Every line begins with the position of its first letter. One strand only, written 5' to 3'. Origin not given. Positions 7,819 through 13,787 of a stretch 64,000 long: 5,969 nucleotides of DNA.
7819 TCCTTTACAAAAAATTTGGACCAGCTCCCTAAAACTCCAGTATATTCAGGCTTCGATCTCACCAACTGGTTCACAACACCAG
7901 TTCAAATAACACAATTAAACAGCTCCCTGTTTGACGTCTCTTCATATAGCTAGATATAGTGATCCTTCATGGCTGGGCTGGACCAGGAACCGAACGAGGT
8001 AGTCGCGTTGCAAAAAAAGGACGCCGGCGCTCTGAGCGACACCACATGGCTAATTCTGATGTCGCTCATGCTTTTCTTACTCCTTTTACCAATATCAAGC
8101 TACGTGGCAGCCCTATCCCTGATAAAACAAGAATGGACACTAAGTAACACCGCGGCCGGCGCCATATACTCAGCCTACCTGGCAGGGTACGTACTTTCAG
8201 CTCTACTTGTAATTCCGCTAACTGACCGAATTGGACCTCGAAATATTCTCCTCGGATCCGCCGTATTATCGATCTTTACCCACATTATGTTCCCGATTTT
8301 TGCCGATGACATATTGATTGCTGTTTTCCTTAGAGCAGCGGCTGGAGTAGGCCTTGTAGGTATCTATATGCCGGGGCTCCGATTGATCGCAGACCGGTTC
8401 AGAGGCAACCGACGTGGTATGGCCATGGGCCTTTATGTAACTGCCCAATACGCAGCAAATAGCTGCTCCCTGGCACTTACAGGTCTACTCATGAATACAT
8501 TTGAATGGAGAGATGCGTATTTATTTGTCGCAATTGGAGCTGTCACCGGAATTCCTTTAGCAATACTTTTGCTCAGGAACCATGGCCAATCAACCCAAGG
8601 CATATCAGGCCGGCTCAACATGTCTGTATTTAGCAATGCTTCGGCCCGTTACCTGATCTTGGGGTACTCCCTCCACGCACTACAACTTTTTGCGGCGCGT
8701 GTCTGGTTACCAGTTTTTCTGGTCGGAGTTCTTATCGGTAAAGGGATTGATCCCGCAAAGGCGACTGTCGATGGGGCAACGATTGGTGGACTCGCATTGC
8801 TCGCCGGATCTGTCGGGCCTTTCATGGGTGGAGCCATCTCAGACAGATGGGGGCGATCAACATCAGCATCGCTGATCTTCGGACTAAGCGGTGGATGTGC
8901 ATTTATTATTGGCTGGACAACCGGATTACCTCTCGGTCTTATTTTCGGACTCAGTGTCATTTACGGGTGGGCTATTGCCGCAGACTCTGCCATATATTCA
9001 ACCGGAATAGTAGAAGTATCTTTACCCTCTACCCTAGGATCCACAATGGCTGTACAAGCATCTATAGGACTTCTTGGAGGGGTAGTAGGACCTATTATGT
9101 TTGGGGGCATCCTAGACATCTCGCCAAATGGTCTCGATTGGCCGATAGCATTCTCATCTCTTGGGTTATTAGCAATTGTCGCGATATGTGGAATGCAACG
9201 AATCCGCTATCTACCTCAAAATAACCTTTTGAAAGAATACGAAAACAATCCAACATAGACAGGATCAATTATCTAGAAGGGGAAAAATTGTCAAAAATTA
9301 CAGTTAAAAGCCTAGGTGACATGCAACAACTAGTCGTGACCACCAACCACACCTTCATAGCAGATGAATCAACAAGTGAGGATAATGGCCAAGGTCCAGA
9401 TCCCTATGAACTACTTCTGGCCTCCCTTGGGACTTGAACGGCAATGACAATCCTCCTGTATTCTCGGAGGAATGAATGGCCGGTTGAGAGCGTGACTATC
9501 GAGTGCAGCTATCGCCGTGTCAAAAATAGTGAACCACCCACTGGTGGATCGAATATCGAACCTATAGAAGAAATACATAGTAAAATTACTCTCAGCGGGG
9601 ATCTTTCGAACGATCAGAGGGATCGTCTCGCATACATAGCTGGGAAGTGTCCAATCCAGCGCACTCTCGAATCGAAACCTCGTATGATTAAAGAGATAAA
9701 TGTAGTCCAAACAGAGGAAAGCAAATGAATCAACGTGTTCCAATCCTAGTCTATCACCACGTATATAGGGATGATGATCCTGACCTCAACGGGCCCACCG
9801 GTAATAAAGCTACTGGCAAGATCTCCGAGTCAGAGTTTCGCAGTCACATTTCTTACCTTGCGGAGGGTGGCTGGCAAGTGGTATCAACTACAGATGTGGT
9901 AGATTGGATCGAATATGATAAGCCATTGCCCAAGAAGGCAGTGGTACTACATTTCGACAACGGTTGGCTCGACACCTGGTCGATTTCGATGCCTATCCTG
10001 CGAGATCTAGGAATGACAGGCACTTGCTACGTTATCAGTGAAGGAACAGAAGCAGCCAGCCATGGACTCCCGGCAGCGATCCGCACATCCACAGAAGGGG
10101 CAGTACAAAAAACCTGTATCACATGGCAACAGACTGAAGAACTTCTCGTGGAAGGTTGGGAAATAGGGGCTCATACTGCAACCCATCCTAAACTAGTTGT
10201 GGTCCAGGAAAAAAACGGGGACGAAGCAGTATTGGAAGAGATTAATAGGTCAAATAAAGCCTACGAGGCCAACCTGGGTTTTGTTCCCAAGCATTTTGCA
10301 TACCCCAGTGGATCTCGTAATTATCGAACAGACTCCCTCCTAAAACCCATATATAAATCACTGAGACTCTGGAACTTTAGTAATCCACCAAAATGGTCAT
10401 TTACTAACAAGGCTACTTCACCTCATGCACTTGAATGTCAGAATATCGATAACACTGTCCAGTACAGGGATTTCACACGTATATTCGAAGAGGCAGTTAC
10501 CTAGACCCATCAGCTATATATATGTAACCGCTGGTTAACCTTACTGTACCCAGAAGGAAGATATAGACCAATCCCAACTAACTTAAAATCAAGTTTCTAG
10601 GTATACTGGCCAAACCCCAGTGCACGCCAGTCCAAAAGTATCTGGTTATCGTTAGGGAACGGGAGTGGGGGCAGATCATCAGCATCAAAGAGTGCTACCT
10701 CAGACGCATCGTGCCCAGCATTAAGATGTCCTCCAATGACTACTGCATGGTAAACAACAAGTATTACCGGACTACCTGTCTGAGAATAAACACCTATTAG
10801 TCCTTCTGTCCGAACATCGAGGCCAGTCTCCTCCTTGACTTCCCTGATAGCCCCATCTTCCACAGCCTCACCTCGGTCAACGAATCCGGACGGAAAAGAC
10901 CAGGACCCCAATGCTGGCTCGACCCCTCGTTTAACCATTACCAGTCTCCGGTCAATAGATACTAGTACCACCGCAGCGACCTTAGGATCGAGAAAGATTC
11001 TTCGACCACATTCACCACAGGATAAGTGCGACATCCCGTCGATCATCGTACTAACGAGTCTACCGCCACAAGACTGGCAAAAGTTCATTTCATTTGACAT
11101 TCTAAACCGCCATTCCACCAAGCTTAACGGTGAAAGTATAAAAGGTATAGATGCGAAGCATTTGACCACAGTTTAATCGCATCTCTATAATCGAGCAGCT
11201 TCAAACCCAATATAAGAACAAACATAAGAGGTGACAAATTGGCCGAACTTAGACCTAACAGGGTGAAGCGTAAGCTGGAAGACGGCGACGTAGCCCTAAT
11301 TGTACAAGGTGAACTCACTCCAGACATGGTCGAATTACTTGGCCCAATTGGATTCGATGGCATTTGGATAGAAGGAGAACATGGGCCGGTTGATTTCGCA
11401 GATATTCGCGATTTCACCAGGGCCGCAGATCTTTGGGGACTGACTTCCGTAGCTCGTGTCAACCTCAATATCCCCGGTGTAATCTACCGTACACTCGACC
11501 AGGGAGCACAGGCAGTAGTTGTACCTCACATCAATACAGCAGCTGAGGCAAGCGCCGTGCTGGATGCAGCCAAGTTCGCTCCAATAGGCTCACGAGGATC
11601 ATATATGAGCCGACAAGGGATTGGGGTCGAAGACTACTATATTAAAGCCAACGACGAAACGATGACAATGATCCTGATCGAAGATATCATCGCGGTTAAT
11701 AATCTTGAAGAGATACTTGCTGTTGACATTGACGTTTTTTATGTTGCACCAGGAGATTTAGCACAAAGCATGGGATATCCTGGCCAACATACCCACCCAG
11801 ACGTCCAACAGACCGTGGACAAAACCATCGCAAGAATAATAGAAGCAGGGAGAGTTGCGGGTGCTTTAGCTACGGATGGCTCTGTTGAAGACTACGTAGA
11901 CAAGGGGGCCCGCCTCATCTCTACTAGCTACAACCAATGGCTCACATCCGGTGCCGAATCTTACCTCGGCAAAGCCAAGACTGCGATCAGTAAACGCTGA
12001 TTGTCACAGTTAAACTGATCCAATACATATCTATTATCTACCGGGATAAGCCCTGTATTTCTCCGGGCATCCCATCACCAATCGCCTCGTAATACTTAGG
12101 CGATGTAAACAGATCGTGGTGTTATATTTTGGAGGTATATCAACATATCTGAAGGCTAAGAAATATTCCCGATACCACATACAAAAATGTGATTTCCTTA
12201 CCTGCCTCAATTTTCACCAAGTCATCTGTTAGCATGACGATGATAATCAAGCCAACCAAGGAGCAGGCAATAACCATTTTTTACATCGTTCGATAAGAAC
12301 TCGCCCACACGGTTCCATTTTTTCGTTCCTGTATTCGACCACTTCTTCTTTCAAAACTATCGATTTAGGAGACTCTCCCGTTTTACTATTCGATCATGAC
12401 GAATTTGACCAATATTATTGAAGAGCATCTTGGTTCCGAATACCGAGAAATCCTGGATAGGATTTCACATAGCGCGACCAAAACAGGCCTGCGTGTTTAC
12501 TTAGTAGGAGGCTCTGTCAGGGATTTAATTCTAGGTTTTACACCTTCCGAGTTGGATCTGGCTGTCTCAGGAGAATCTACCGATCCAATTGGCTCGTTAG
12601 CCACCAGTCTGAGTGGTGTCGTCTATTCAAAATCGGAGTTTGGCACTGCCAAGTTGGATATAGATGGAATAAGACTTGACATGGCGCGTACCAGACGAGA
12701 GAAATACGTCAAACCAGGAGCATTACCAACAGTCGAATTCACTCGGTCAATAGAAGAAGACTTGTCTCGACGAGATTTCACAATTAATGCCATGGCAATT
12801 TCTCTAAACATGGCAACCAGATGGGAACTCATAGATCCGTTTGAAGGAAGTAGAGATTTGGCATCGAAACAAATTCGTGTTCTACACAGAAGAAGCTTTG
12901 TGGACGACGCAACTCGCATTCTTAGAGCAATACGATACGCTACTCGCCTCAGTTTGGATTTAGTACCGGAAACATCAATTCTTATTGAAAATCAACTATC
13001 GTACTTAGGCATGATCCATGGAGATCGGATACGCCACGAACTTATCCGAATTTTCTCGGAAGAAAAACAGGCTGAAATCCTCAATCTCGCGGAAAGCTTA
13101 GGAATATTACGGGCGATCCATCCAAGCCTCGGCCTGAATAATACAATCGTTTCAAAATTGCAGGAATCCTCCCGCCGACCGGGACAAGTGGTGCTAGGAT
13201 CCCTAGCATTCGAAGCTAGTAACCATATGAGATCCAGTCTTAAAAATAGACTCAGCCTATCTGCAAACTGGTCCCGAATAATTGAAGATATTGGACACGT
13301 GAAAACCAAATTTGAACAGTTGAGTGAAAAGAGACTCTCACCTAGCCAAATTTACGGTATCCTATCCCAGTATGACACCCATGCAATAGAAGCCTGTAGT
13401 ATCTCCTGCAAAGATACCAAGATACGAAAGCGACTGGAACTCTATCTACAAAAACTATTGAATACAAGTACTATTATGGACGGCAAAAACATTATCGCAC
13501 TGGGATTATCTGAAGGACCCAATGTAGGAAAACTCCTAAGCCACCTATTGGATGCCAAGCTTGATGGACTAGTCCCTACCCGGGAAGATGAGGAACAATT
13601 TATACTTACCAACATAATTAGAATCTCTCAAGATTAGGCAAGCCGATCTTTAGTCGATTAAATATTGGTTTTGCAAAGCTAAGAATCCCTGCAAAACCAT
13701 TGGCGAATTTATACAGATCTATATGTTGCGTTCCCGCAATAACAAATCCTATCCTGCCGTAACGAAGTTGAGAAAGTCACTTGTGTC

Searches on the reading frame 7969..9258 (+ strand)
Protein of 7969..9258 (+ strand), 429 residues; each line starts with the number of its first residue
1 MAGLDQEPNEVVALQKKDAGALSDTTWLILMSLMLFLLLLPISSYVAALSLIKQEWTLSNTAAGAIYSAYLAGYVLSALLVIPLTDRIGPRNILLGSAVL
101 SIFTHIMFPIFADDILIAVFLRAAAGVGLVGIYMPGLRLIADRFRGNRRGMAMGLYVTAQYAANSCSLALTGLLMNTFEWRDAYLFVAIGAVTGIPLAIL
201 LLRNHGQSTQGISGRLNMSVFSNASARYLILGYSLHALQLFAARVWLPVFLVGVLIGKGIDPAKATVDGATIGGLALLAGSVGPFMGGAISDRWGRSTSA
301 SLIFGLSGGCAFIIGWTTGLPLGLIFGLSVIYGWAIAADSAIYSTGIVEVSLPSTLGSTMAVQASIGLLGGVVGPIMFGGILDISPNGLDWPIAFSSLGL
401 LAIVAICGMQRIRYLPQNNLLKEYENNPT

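Call 16: search_protein_families(library=ncbifam, proteins=[window:7969-9258:+], max_evalue=1e-15)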
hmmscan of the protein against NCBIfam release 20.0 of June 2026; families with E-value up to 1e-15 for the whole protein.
window:7969-9258:+ (429 aa): 1 family
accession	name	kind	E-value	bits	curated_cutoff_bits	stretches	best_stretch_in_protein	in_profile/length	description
TIGR00895.1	2A0115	subfamily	1.9e-17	63.3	418.55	0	27-200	16-187/398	aromatic acid/H+ symport family MFS transporter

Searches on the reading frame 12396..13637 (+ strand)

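Call 16: search_protein_families(library=ncbifam, proteins=[window:12396-13637:+], max_evalue=1e-15)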
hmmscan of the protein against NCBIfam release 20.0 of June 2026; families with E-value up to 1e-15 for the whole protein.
window:12396-13637:+ (413 aa): 8 families
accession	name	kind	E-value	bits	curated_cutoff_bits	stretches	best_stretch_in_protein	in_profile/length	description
NF041569.1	A-tRNAntase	equivalog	3.8e-63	214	1440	1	6-405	454-875/880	A-adding tRNA nucleotidyltransferase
TIGR02692.1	tRNA_CCA_actino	equivalog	2e-37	128.9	438.8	1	16-246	12-244/466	CCA tRNA nucleotidyltransferase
NF009814.0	PRK13299.1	equivalog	8.5e-36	123.8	290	1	27-396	16-382/396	CCA tRNA nucleotidyltransferase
TIGR01942.1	pcnB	subfamily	3.5e-26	92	305.65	1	118-246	115-242/425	polynucleotide adenylyltransferase PcnB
NF008137.0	PRK10885.1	equivalog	9e-23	80.7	451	1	32-245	1-210/409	multifunctional CCA addition/repair protein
NF009812.0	PRK13297.1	equivalog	1.4e-18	67.2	624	1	24-272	4-245/364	tRNA CCA-pyrophosphorylase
NF009811.0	PRK13296.1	equivalog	2.4e-17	62.9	469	1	33-221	2-186/360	CCA tRNA nucleotidyltransferase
NF009813.0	PRK13298.1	equivalog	1.8e-16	60.1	606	0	33-197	2-160/417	tRNA CCA-pyrophosphorylase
